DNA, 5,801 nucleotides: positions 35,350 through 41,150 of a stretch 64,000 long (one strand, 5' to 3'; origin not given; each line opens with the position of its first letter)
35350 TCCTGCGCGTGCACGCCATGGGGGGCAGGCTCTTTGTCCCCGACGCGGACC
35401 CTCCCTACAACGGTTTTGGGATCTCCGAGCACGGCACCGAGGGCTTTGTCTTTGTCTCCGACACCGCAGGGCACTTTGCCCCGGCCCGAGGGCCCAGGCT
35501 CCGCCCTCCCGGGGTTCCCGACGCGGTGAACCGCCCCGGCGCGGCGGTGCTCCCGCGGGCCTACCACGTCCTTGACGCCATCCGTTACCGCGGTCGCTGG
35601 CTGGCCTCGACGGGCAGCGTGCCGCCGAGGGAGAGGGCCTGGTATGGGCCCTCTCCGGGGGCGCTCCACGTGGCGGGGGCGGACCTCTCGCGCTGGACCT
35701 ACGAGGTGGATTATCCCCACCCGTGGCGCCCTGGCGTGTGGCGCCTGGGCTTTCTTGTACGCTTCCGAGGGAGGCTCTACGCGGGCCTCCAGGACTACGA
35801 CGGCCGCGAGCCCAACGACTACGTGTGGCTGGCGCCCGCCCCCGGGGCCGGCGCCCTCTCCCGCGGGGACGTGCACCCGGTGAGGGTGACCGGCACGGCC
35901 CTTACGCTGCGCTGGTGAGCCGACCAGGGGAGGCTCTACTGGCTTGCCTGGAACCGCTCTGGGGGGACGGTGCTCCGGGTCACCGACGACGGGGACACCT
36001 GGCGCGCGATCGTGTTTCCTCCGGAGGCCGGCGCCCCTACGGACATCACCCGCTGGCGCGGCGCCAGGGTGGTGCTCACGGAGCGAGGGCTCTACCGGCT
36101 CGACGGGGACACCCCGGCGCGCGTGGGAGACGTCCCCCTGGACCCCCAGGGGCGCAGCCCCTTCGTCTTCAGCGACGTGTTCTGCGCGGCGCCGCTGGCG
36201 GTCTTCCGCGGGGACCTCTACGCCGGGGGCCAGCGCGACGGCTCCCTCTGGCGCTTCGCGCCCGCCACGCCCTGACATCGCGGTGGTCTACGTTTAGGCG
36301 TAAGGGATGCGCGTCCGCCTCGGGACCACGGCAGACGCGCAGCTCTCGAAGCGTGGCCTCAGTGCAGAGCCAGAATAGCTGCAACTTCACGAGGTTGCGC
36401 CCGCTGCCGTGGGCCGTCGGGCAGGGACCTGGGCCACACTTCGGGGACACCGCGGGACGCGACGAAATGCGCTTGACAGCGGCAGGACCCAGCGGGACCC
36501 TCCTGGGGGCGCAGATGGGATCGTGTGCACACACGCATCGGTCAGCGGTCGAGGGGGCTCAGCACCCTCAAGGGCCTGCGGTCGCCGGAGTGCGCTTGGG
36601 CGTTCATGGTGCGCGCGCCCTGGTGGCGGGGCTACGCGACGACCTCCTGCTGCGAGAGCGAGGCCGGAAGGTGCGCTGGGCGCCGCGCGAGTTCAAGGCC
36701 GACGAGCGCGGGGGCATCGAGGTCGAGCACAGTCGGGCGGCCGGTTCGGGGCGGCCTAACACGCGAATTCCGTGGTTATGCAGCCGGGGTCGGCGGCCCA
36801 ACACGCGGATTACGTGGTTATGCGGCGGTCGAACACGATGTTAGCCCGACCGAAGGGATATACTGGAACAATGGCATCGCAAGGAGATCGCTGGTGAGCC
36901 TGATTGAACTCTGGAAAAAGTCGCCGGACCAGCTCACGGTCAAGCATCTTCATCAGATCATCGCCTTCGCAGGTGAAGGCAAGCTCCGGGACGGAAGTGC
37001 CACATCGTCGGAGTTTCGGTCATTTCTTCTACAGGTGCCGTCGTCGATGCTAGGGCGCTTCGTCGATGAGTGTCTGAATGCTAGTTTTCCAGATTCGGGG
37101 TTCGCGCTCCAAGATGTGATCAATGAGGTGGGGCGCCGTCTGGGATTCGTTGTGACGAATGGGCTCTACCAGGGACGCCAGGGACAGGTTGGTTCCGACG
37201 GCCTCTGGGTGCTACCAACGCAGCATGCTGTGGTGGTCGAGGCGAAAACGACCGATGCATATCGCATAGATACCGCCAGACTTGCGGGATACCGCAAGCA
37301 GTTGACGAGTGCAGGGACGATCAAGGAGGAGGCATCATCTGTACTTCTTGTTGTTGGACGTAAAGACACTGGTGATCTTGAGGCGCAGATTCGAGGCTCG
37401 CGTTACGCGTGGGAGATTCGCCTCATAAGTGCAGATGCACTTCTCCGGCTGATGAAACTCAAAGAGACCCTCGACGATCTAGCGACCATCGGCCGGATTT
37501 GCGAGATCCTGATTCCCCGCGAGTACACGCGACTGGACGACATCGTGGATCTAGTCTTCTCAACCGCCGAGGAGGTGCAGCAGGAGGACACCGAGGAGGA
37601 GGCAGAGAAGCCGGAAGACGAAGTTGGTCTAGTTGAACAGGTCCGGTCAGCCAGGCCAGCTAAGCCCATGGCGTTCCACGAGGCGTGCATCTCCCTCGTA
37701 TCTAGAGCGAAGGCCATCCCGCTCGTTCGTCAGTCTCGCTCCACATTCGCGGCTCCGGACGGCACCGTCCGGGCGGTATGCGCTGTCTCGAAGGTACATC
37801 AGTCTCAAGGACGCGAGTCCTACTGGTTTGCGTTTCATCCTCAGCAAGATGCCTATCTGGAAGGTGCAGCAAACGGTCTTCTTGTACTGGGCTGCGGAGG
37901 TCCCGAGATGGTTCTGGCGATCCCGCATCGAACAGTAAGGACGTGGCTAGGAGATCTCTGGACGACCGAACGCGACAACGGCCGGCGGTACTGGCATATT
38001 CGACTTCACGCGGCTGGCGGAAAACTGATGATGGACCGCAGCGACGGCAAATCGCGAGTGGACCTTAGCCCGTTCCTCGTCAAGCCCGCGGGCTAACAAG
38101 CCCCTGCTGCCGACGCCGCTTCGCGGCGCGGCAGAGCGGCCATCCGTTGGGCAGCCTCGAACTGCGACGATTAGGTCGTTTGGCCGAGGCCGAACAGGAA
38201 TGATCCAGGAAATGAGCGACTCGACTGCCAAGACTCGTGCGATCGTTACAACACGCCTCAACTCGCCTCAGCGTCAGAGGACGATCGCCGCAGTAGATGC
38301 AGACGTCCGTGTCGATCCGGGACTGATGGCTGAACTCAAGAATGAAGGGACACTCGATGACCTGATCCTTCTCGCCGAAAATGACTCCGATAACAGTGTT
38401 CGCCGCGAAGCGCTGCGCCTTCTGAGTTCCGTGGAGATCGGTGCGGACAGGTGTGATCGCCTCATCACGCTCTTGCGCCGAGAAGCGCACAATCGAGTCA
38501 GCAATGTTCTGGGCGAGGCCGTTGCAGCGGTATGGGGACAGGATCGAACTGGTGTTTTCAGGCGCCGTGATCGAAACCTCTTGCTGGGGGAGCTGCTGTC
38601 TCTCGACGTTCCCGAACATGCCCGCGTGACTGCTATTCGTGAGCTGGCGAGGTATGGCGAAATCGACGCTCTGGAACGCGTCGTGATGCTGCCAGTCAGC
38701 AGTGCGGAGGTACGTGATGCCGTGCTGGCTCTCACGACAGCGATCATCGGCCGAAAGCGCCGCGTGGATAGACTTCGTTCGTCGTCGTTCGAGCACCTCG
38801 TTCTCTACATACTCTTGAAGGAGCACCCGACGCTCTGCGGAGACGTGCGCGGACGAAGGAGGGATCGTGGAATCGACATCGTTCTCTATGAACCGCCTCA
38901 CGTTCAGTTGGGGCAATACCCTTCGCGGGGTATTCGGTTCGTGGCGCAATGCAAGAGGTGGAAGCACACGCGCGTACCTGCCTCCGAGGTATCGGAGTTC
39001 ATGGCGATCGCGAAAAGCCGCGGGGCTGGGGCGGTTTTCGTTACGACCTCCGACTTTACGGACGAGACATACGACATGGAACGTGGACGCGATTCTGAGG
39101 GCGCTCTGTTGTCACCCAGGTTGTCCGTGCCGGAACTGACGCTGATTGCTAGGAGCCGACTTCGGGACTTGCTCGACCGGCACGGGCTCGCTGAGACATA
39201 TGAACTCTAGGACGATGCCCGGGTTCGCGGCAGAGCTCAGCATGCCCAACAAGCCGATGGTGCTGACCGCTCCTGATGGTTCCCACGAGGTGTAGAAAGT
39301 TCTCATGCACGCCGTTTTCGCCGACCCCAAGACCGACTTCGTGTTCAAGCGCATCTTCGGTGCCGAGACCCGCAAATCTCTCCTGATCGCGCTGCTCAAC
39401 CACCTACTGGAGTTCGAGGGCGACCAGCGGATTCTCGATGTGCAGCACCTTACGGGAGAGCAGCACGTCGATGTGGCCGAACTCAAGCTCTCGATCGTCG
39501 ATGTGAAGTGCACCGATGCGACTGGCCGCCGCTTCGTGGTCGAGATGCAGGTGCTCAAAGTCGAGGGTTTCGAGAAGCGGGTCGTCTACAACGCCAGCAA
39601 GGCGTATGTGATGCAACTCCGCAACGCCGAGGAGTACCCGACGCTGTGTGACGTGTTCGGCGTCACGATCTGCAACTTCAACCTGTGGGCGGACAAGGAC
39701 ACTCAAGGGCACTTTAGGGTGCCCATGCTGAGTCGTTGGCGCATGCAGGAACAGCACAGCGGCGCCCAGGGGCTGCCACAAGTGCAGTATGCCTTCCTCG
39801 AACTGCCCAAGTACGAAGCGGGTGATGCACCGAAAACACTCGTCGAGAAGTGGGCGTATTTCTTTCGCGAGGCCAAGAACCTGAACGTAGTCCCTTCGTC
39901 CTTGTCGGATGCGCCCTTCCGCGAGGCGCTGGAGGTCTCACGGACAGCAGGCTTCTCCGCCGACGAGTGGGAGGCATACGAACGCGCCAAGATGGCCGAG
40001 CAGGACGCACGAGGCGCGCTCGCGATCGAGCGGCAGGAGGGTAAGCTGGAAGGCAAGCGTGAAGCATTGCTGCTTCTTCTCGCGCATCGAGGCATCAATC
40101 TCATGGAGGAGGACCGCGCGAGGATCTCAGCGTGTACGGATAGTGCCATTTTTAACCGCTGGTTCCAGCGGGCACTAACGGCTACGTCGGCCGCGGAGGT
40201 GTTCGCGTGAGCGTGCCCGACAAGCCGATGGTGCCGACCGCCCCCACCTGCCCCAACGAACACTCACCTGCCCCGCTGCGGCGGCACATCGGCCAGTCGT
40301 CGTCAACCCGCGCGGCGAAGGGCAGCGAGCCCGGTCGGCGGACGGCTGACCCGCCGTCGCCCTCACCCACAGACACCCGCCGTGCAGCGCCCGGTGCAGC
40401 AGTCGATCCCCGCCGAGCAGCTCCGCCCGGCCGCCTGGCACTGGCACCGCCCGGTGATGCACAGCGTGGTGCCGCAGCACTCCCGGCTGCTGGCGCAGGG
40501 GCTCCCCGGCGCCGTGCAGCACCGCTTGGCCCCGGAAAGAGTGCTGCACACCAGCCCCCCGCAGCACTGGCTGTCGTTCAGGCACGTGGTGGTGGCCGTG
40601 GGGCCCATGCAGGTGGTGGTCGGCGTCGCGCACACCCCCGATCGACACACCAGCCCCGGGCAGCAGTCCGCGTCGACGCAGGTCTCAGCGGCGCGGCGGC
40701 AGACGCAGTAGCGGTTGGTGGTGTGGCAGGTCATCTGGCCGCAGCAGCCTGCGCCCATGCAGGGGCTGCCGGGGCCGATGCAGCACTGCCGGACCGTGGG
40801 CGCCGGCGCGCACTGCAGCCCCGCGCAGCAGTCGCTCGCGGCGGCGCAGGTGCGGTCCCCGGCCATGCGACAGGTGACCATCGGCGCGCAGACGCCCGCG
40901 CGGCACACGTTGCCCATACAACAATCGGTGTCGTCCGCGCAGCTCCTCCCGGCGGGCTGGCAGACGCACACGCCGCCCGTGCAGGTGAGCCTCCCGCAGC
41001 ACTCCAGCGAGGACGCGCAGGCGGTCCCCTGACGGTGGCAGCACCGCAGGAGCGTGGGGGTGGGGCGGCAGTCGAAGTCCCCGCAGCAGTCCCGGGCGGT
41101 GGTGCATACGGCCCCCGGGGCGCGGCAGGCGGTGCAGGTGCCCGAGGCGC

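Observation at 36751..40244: Lower-GC nuclease island: PD-(D/E)xK protein, HEAT-Mrr fusion and an Rpn-family nuclease (candidate defence cassette)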

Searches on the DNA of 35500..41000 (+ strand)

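Call 54: search_rna_families(source=window, start=35500, end=41000, threshold=evalue, max_evalue=1)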
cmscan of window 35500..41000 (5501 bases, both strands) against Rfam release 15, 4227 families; matches with E-value up to 1: 0.
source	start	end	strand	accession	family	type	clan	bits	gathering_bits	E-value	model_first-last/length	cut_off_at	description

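Call 105: build_rna_model(alignment_id=A9, structure=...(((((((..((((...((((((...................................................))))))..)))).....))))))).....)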
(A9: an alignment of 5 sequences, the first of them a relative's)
Model R1 built from alignment A9 (5 sequences, 105 columns); structure: as given.
model positions 97; base pairs 17; branch points 0; effective number of sequences 2.05; information 0.59 bits per position. Calibrated on 0.2 Mb of random sequence (short: E-values are rough).
structure used (alignment columns):
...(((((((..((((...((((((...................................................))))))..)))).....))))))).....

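Call 106: search_with_rna_model(model_id=R1, sources=[window, L001, L002], max_evalue=1, filters=off, show_alignments=10)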
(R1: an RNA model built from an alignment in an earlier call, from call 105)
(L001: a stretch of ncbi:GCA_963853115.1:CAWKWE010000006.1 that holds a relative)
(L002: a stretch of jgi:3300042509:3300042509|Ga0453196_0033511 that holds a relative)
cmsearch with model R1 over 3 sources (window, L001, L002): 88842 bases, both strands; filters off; matches with E-value up to 1: 15.
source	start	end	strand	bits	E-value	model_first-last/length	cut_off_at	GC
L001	8299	8395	+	102.5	3.5e-23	1-97/97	no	0.73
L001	9796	9891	+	97.2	7.2e-22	1-97/97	no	0.7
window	40213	40308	+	90.3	3.7e-20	1-97/97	no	0.71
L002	998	1094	+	89.6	5.6e-20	1-97/97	no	0.76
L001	6525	6627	+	86.4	3.5e-19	1-97/97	no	0.63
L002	2308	2404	+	67.1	2.2e-14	1-97/97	no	0.69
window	38089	38156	+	56.7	8.9e-12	1-97/97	no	0.75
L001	17800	17863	+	14.7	0.25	1-97/97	no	0.81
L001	20480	20537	+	14.6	0.26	1-97/97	no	0.79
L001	4382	4432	-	14.6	0.27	22-72/97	no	0.69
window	40331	40422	+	14.1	0.36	1-97/97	no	0.76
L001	9862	9905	-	13.9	0.4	1-97/97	no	0.7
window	40598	40668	+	12.8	0.73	1-97/97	no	0.73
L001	8297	8393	-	12.6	0.82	1-97/97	no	0.73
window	25166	25244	-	12.6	0.86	1-97/97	no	0.72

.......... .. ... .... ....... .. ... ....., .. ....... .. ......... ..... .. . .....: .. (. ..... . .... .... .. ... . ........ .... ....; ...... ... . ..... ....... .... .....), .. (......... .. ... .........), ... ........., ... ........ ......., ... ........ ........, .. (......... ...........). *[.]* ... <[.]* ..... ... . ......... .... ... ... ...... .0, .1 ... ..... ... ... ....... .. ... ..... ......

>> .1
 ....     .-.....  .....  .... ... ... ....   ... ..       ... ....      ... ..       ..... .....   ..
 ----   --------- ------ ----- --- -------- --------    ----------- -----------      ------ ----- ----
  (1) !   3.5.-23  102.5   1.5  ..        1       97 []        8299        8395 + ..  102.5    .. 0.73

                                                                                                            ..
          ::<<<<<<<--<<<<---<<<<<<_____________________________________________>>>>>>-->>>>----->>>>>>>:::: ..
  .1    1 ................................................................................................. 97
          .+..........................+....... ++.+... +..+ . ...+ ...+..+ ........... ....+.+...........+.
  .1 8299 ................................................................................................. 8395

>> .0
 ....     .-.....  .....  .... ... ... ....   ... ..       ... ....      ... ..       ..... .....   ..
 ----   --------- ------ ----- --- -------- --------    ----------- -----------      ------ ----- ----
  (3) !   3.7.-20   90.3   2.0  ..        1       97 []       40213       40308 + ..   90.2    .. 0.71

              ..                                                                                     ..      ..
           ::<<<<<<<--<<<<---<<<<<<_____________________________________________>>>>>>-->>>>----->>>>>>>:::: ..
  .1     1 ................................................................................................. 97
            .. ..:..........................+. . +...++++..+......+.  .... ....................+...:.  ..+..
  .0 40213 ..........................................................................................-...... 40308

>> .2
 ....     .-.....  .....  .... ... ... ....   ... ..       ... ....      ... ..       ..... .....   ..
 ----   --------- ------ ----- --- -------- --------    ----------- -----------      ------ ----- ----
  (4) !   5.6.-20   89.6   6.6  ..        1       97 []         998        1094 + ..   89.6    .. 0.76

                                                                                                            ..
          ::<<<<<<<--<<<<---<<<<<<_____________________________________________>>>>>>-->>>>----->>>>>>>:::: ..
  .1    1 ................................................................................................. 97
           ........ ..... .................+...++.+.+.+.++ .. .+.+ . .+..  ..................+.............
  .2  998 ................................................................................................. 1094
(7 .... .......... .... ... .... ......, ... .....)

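Call 109: search_with_rna_model(model_id=R1, sources=[L003, L004, L005, L006, L007, L008, L009, L010, L011, L012, L013, L014, L015, L016, L017, L018, L019, L020, L021, L022, L023, L024, L025, L026, L027, L028, L029, L030, L031, L032, L033, L034, L035, L036, L037, L038, L039, L040, L041, L042, L043, L044, L045, L046, L047, L048, L049, L050, L051, L052, L053, L054, L055, L056, L057, L058, L059, L060, L061, L062, L063, L064, L065, L066, L067, L068, L069, L070, L071, L072, L073, L074, L075, L076, L077, L078, L079, L080, L081, L082, L083, L087, L088, L089, L090, L091, L092, L093, L094, L095, L096], max_evalue=1)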
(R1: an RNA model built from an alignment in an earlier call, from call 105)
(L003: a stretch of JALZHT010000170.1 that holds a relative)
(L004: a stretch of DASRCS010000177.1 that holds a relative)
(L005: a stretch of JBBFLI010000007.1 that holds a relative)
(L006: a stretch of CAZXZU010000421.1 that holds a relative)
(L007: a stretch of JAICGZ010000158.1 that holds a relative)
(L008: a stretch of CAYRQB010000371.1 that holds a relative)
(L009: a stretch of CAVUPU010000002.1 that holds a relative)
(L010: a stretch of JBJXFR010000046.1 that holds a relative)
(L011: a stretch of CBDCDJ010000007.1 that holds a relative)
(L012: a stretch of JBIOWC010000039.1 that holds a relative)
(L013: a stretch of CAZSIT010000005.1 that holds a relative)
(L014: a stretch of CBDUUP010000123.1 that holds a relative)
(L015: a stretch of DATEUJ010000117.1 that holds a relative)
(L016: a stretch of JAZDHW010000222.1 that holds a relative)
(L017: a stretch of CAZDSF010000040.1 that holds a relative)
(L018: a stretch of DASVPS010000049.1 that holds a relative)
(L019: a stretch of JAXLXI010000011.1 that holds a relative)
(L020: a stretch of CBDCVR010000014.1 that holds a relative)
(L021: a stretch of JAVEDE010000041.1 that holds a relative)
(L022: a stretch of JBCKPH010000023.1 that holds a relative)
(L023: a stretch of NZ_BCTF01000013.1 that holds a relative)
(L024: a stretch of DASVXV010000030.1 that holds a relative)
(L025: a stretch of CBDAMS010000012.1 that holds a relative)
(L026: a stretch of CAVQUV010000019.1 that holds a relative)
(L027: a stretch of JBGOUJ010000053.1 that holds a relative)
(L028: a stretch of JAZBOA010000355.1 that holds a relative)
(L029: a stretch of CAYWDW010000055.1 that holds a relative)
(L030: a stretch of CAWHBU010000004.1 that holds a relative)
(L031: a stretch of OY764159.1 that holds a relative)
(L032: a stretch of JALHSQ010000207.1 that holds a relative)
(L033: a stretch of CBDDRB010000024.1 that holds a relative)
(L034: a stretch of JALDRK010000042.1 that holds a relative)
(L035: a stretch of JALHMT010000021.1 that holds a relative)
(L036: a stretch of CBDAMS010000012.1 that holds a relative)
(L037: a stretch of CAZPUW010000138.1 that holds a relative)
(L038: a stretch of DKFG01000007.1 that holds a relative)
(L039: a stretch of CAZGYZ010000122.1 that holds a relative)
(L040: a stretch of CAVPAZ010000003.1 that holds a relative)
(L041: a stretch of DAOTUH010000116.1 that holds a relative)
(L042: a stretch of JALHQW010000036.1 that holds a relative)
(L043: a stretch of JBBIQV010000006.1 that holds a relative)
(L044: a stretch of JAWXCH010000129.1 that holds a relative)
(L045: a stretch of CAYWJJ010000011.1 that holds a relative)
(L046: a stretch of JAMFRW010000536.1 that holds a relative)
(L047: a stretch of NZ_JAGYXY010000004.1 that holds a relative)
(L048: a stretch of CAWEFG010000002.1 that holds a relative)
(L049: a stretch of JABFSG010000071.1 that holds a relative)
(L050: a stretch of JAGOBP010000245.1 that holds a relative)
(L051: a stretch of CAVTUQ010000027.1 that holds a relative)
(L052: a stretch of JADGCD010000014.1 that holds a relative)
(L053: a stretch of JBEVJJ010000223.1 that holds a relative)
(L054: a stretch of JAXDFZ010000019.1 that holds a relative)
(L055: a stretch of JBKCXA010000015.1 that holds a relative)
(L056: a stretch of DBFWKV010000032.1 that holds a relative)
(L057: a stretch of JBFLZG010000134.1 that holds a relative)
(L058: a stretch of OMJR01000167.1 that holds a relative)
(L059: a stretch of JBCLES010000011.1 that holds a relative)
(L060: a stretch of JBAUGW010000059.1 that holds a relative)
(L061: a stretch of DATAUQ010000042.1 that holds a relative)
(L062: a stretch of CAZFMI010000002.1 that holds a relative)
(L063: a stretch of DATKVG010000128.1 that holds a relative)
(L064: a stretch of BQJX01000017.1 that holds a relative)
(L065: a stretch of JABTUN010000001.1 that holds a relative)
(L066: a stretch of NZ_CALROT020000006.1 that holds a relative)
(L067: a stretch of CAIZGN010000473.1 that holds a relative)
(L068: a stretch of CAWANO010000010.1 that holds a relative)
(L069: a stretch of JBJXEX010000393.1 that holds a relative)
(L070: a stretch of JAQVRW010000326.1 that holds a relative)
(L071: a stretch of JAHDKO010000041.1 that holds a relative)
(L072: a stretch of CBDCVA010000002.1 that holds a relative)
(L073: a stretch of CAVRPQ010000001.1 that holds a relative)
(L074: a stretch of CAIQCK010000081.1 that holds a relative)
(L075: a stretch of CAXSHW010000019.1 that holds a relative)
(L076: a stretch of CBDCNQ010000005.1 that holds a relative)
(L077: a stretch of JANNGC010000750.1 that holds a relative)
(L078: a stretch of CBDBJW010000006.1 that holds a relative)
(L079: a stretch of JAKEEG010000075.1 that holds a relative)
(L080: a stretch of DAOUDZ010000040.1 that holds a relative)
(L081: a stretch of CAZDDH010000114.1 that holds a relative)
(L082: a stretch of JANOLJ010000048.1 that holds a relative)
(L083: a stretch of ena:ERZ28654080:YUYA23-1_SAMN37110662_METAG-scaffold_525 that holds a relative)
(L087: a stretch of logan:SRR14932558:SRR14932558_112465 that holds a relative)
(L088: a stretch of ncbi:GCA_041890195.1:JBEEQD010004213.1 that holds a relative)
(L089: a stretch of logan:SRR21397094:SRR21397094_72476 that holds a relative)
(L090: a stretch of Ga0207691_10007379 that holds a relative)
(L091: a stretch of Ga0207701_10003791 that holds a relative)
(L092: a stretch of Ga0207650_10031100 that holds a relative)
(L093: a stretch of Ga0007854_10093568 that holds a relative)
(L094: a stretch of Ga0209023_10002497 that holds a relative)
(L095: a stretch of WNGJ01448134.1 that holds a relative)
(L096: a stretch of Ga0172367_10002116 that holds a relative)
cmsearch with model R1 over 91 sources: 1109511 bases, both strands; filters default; matches with E-value up to 1: 2.
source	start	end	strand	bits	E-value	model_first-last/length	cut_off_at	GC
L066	7884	7979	+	32.9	9.3e-05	1-97/97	no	0.54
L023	16689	16768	-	23.4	0.021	1-97/97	no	0.69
